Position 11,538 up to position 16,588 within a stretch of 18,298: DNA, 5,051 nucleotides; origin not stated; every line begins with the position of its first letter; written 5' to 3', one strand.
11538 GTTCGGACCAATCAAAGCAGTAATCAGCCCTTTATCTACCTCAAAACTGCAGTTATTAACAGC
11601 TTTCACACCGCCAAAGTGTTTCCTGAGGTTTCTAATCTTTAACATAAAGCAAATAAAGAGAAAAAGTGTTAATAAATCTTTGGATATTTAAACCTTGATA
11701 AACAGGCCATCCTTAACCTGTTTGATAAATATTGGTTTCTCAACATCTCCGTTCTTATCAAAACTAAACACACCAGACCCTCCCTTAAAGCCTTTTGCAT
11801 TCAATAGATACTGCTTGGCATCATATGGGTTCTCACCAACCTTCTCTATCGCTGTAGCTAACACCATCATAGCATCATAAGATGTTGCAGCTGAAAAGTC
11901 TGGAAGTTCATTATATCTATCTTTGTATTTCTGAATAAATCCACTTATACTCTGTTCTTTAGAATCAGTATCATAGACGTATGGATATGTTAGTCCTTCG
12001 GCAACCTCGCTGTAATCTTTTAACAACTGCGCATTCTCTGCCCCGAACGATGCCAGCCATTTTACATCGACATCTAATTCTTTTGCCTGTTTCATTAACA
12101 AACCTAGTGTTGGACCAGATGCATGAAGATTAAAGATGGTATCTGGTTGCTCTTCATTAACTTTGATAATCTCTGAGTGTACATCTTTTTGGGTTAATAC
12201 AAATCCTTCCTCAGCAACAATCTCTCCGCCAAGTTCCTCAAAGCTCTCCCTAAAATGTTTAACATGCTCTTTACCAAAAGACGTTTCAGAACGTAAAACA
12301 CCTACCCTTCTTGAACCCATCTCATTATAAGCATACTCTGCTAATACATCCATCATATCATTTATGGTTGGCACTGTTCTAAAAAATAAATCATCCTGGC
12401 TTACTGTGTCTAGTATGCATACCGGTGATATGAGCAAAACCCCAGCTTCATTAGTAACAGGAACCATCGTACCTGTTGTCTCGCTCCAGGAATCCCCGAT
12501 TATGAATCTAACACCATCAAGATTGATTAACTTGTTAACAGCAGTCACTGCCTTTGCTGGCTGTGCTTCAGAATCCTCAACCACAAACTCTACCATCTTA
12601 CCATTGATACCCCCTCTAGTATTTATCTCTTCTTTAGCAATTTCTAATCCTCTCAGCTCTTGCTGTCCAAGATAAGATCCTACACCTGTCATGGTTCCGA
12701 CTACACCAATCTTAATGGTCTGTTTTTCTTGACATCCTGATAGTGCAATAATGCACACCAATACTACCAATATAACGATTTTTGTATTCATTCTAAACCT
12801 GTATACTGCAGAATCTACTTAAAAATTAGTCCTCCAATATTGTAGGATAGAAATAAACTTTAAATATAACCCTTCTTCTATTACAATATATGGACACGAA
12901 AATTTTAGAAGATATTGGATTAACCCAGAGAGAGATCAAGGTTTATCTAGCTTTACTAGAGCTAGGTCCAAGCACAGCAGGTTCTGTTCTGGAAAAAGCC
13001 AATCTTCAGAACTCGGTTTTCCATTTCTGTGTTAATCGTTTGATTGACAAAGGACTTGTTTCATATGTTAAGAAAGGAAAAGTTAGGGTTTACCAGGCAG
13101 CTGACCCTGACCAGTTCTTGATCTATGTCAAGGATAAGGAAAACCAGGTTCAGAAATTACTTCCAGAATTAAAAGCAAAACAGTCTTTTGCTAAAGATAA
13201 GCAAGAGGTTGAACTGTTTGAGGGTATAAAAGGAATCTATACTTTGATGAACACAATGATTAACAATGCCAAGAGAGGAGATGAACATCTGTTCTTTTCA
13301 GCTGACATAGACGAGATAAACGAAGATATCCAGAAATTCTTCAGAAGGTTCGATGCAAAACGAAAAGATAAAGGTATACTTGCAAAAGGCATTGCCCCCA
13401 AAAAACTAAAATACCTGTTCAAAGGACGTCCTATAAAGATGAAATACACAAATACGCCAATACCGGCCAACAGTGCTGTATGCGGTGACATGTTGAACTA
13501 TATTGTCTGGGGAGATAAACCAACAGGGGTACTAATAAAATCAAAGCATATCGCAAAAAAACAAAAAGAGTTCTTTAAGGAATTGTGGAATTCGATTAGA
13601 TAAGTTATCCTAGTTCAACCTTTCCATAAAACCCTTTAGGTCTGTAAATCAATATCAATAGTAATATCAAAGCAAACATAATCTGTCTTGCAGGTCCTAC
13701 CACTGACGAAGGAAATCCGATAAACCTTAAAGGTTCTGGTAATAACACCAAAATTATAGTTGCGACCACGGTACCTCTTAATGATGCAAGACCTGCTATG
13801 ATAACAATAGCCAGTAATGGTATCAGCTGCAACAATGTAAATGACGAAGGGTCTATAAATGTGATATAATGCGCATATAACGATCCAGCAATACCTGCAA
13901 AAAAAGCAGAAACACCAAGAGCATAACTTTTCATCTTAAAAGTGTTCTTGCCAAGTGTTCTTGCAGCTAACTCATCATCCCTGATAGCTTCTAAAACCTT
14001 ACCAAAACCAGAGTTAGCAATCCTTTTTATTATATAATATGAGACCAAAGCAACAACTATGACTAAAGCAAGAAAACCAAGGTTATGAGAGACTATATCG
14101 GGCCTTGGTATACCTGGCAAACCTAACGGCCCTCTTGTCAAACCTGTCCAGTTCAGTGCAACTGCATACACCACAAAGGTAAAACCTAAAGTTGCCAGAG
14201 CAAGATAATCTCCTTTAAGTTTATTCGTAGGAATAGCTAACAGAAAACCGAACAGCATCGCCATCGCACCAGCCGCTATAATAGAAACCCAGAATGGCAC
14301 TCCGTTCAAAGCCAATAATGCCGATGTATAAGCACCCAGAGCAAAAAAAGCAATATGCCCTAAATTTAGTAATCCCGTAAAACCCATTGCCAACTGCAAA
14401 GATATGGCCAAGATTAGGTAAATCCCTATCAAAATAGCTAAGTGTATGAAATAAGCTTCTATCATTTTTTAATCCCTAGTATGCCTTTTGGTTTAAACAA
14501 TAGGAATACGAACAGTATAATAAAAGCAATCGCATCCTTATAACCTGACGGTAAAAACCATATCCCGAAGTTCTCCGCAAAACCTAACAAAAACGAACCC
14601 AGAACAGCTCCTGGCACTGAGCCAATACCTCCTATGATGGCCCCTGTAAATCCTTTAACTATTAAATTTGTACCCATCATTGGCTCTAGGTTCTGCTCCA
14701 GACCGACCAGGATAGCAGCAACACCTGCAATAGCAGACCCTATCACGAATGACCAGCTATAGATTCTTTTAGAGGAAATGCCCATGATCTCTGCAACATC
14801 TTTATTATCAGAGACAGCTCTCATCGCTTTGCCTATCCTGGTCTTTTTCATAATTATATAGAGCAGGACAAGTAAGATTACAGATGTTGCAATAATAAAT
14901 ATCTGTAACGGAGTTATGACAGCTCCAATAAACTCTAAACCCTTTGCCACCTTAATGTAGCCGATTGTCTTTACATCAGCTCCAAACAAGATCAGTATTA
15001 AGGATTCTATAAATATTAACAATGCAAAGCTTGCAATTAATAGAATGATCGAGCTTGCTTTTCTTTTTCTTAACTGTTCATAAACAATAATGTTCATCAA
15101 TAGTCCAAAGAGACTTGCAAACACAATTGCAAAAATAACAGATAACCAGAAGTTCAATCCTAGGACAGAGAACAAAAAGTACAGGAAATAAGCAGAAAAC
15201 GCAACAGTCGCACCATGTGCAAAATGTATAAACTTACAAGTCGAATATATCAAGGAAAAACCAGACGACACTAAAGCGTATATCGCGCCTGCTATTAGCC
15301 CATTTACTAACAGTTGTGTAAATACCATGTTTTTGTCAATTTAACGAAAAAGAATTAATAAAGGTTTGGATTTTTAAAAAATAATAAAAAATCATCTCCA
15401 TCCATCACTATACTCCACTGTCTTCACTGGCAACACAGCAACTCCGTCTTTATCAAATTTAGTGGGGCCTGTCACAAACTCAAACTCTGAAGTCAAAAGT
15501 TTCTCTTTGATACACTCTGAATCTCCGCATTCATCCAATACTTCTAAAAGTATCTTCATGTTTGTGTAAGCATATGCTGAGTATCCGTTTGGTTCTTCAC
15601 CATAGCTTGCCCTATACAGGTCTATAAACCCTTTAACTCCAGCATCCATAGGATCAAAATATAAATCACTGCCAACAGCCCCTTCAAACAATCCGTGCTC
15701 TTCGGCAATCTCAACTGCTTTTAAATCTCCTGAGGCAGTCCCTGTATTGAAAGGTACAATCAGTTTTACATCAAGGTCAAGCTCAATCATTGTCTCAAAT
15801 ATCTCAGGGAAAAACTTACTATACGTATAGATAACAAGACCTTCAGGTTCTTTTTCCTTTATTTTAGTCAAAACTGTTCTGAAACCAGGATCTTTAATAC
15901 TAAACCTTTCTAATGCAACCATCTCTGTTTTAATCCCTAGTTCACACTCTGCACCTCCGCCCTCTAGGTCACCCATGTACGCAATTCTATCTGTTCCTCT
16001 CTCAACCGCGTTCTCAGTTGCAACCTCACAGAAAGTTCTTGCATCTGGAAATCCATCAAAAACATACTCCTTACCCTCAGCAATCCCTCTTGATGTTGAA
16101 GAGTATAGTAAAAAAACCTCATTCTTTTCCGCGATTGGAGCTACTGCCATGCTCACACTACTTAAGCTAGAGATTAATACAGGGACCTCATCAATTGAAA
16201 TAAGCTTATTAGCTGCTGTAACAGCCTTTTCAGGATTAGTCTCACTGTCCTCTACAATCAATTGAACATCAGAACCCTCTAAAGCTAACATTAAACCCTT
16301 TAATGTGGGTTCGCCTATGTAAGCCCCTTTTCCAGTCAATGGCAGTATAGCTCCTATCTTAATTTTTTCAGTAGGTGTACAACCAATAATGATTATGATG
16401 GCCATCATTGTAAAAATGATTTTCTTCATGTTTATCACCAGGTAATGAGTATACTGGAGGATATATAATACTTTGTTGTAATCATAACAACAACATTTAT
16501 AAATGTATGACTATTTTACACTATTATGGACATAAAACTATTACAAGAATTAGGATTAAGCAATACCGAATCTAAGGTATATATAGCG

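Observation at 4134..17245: One split LivHMGF translocon shared among six SBP paralogues and four dedicated TrmB-family regulators in four repeated divergent cassettes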

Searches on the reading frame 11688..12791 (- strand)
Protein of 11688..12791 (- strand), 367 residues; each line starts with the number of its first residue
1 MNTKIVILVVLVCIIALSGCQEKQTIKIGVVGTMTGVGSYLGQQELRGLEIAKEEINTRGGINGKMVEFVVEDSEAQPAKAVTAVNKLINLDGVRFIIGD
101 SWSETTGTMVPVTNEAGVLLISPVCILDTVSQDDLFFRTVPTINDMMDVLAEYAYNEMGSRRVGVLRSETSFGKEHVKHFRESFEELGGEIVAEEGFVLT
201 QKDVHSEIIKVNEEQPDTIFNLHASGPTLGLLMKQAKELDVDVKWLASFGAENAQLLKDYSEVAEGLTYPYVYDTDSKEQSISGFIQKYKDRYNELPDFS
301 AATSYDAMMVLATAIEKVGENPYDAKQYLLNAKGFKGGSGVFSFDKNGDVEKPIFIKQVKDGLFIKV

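Call 3: search_protein_families(library=pfam, proteins=[window:11688-12791:-], max_evalue=0.01)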
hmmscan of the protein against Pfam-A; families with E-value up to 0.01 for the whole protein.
window:11688-12791:- (367 aa): 3 families
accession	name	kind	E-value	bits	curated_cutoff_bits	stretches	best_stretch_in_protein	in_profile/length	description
PF13458.12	Peripla_BP_6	-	8.1e-58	197.1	31.7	1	25-362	1-342/343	Periplasmic binding protein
PF01094.35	ANF_receptor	-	1.3e-29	103.8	25.4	1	48-353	5-343/353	Receptor family ligand binding region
PF13433.12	Peripla_BP_5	-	1.3e-28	100.6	27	1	26-360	1-337/363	Periplasmic binding protein domain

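Call 25: search_solved_structures(query=window:11688-12791:-, max_evalue=1e-10, show_alignments=0)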
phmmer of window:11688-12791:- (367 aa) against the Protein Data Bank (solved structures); distinct sequences matched with E-value up to 1e-10: 33.
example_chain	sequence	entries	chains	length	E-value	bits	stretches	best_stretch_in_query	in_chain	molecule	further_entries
3td9_A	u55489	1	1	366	1.5e-33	119.6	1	23-362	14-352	Branched chain amino acid ABC transporter, periplasmic amino acid-binding protein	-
4gnr_A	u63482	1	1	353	7.3e-32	114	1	20-362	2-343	ABC transporter substrate-binding protein-branched chain amino acid transport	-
2lbp_A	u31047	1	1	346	1.1e-29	106.9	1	26-351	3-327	LEUCINE-BINDING PROTEIN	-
1usg_A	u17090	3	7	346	3.8e-29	105.1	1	26-351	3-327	LEUCINE-SPECIFIC BINDING PROTEIN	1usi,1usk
1z15_A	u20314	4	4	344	2e-28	102.7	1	25-351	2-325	Leu/Ile/Val-binding protein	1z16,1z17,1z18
2liv_A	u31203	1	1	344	7.2e-28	100.9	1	25-351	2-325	LEUCINE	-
8tg1_A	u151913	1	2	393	3.7e-24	88.7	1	22-345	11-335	Extracellular ligand-binding receptor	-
4n0q_A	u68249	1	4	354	9.8e-24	87.3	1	25-355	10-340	Leu/Ile/Val-binding protein homolog 3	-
8z0g_A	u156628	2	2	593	4.6e-23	85.1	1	39-351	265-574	Leu/Ile/Val-binding protein,Leu/Ile/Val-binding protein,mNeonGreen | NeIle,Leu/Ile/Val-binding protein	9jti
4mlc_A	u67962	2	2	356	7.2e-23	84.5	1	46-364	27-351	Extracellular ligand-binding receptor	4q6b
4zpj_A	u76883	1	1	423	7.2e-23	84.5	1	23-362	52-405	Extracellular ligand-binding receptor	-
3ipc_A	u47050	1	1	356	8.6e-23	84.2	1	28-356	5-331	ABC transporter, substrate binding protein (Amino acid)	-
3ip5_A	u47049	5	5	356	2.1e-22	83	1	28-356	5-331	ABC transporter, substrate binding protein (Amino acid)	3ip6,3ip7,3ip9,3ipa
4obb_A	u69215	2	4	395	1.1e-20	77.2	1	20-316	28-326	Amino acid/amide ABC transporter substrate-binding protein, HAAT family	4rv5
4nqr_A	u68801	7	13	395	1.2e-20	77.2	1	20-316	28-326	Amino acid/amide ABC transporter substrate-binding protein, HAAT family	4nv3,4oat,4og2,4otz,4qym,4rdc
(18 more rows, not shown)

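Call 50: search_protein_families(library=ncbifam, proteins=[window:11688-12791:-], max_evalue=0.00001)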
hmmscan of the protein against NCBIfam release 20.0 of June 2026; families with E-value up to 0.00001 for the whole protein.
window:11688-12791:- (367 aa): 3 families
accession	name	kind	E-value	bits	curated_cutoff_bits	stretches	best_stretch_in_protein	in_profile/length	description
NF011933.0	PRK15404.1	subfamily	2.4e-45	155.2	477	1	4-352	5-352/370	high-affinity branched-chain amino acid ABC transporter substrate-binding protein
TIGR03407.1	urea_ABC_UrtA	exception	5.2e-20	71.7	492.75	1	26-364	1-345/361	urea ABC transporter substrate-binding protein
TIGR03669.1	urea_ABC_arch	equivalog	3.6e-17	62.4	494.8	1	26-324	1-299/375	urea ABC transporter substrate-binding protein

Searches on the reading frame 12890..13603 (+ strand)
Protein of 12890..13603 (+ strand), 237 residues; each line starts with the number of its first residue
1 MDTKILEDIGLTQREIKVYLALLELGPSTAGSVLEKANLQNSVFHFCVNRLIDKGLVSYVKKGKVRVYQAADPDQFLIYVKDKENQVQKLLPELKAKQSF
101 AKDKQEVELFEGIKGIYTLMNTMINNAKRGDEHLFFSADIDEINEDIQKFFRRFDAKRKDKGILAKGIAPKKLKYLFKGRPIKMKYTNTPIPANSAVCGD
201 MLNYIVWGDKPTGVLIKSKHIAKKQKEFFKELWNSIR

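Call 3: search_protein_families(library=pfam, proteins=[window:12890-13603:+], max_evalue=0.01)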
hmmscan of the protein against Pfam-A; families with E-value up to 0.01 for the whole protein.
window:12890-13603:+ (237 aa): 2 families
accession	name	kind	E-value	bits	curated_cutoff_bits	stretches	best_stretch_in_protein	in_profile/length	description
PF01978.25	TrmB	-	8.4e-14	51.6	25.6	1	6-73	1-67/68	Sugar-specific transcriptional regulator TrmB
PF03965.22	Penicillinase_R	-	0.00031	21.5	22.6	1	11-71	1-65/115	Penicillinase repressor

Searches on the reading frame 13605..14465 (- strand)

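Call 4: search_protein_families(library=pfam, proteins=[window:13605-14465:-], max_evalue=0.01)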
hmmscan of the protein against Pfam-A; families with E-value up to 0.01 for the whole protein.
window:13605-14465:- (286 aa): 1 family
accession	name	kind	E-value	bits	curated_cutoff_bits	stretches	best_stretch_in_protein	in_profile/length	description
PF02653.21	BPD_transp_2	-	2.5e-48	165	26.8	1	7-272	3-269/269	Branched-chain amino acid transport system / permease component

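Call 50: search_protein_families(library=ncbifam, proteins=[window:13605-14465:-], max_evalue=0.00001)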
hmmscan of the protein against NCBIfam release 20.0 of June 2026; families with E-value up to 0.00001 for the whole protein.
window:13605-14465:- (286 aa): 5 families
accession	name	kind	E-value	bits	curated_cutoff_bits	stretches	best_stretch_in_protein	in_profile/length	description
NF008450.0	PRK11301.1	subfamily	4.9e-56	190.9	366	2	7-126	112-232/418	high-affinity branched-chain amino acid ABC transporter permease LivM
TIGR03408.1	urea_trans_UrtC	equivalog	3.1e-24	86.3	296.2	1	60-281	94-312/313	urea ABC transporter permease subunit UrtC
TIGR03727.1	urea_t_UrtC_arc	equivalog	5.2e-21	75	575.55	1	12-280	56-338/369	urea ABC transporter, permease protein UrtC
TIGR03409.1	urea_trans_UrtB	equivalog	3.5e-11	43.3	250.3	1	12-280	10-286/291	urea ABC transporter permease subunit UrtB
TIGR03622.1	urea_t_UrtB_arc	equivalog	3.5e-10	39.7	374.25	1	17-281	15-278/284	urea ABC transporter, permease protein UrtB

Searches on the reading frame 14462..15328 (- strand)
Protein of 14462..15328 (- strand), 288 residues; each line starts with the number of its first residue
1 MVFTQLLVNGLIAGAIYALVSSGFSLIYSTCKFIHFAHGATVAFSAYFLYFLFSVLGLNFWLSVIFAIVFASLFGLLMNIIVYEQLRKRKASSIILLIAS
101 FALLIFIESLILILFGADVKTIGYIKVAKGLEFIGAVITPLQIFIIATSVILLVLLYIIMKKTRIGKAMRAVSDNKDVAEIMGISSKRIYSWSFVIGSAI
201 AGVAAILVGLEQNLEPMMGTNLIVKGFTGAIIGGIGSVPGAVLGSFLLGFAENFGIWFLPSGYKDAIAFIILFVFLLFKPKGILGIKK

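Call 4: search_protein_families(library=pfam, proteins=[window:14462-15328:-], max_evalue=0.01)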
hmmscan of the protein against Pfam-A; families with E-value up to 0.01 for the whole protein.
window:14462-15328:- (288 aa): 1 family
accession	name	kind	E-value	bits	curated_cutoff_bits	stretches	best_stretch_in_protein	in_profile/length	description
PF02653.21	BPD_transp_2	-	3.8e-41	141.5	26.8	1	7-276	2-269/269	Branched-chain amino acid transport system / permease component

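Call 49: find_related_loci(query=window:14462-15328:-, collection=metagenome_contigs, flank=10000)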
Query window:14462-15328:- (288 aa) in metagenome_contigs; peptide patterns used: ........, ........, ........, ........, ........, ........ (x = any residue, [..] = any of these).
278 stretches matched a pattern; 214 encode a relative of the query (tblastn E <= 1e-3); the best 80 are kept; 80 distinct loci.
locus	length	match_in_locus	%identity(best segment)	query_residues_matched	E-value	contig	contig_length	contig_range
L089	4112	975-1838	82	1-288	1e-156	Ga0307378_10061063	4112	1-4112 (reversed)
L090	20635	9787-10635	82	2-284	3e-151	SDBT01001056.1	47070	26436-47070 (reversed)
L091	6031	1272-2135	81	1-288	5e-150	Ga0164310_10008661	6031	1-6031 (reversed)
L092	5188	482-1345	81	1-288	6e-151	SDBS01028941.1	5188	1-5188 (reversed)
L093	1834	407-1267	79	2-288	1e-160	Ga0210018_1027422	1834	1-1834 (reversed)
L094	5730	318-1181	76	1-288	1e-149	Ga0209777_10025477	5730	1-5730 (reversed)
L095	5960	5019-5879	80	2-288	5e-149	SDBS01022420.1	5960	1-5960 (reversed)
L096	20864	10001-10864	79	1-288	3e-147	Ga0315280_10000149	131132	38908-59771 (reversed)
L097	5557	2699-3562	79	1-288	3e-147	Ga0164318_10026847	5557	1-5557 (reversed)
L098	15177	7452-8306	81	1-285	8e-146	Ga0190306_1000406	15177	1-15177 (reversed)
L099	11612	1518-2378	78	2-288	3e-145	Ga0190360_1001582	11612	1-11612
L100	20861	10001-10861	80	2-288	2e-144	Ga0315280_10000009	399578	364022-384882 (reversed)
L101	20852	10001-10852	77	5-288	3e-142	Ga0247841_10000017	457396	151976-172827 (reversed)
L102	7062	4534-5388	74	2-286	2e-142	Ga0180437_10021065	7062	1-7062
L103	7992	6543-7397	74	2-286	3e-142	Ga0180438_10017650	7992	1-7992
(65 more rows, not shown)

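Call 50: search_protein_families(library=ncbifam, proteins=[window:14462-15328:-], max_evalue=0.00001)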
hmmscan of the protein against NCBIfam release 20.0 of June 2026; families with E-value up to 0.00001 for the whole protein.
window:14462-15328:- (288 aa): 4 families
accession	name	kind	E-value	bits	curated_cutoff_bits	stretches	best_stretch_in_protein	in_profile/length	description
TIGR03409.1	urea_trans_UrtB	equivalog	7.9e-43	147.2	250.3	1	6-287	3-289/291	urea ABC transporter permease subunit UrtB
NF008011.0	PRK10740.1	equivalog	5.3e-38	131.4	379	1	2-285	7-301/308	high-affinity branched-chain amino acid ABC transporter permease LivH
TIGR03622.1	urea_t_UrtB_arc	equivalog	6.6e-24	84.7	374.25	1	15-286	12-279/284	urea ABC transporter, permease protein UrtB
NF040906.3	GguB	equivalog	6.1e-09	35.6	450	1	144-253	227-342/375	multiple monosaccharide ABC transporter permease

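Call 70: find_homologous_proteins(query=window:14462-15328:-, max_evalue=1e-30)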
Query window:14462-15328:- (288 aa): 3698 proteins with E <= 1e-30 among 8000 candidates; the best 120 are listed.
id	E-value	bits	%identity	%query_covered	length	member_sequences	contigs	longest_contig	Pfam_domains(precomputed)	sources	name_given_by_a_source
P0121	1.5e-168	578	100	100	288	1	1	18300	PF02653.22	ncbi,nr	ncbi:branched-chain amino acid ABC transporter permease [Candidatus Woesearchaeota archaeon]|nr:bran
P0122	3.1e-149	514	84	100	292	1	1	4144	PF02653.22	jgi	jgi:branched-chain amino acid transport system permease protein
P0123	2.0e-146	505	83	100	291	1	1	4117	PF02653.22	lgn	-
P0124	2.1e-146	505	83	100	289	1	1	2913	PF02653.22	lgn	-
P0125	4.2e-146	504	83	100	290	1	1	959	PF02653.22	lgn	-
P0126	6.8e-145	500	82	100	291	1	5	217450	PF02653.22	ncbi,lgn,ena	-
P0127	1.4e-144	499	82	100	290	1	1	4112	PF02653.22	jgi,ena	-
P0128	5.9e-144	497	82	100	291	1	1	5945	PF02653.22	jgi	-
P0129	2.2e-143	495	80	100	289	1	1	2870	PF02653.22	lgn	-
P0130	2.3e-143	495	82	100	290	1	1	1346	PF02653.22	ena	-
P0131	3.5e-143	495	83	100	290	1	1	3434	PF02653.22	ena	-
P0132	9.4e-143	493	83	99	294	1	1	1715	PF02653.22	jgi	-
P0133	1.6e-142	492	82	100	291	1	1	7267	PF02653.22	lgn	-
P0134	1.8e-142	492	82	99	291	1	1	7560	PF02653.22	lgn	-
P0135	2.0e-142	492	79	100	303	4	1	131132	PF02653.22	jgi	-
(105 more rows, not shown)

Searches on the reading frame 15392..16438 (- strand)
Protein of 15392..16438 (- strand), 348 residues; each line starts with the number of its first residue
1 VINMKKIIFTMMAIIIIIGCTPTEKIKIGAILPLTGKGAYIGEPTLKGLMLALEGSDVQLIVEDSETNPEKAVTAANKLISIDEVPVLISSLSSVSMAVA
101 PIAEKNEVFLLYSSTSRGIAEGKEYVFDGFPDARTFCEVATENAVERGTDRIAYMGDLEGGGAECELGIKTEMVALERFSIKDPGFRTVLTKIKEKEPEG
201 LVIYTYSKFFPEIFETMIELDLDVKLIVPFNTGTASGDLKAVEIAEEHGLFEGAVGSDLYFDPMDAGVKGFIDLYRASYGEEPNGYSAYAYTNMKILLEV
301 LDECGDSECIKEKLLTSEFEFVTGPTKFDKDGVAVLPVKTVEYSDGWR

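Call 3: search_protein_families(library=pfam, proteins=[window:15392-16438:-], max_evalue=0.01)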
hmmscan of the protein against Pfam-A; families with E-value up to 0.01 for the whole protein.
window:15392-16438:- (348 aa): 3 families
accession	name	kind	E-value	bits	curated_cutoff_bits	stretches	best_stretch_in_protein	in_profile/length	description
PF13458.12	Peripla_BP_6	-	1.6e-33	117.2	31.7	1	25-344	1-339/343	Periplasmic binding protein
PF13433.12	Peripla_BP_5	-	9.8e-11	41.8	27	1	27-129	2-114/363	Periplasmic binding protein domain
PF01094.35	ANF_receptor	-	4.1e-09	36.4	25.4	1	53-126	20-94/353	Receptor family ligand binding region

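Call 50: search_protein_families(library=ncbifam, proteins=[window:15392-16438:-], max_evalue=0.00001)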
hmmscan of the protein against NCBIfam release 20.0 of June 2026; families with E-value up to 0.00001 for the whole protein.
window:15392-16438:- (348 aa): 2 families
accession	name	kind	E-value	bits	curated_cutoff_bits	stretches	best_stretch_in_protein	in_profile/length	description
NF011933.0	PRK15404.1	subfamily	4.5e-10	39.1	477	1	4-332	6-348/370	high-affinity branched-chain amino acid ABC transporter substrate-binding protein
TIGR03407.1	urea_ABC_UrtA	exception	3e-07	29.7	492.75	0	53-129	37-114/361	urea ABC transporter substrate-binding protein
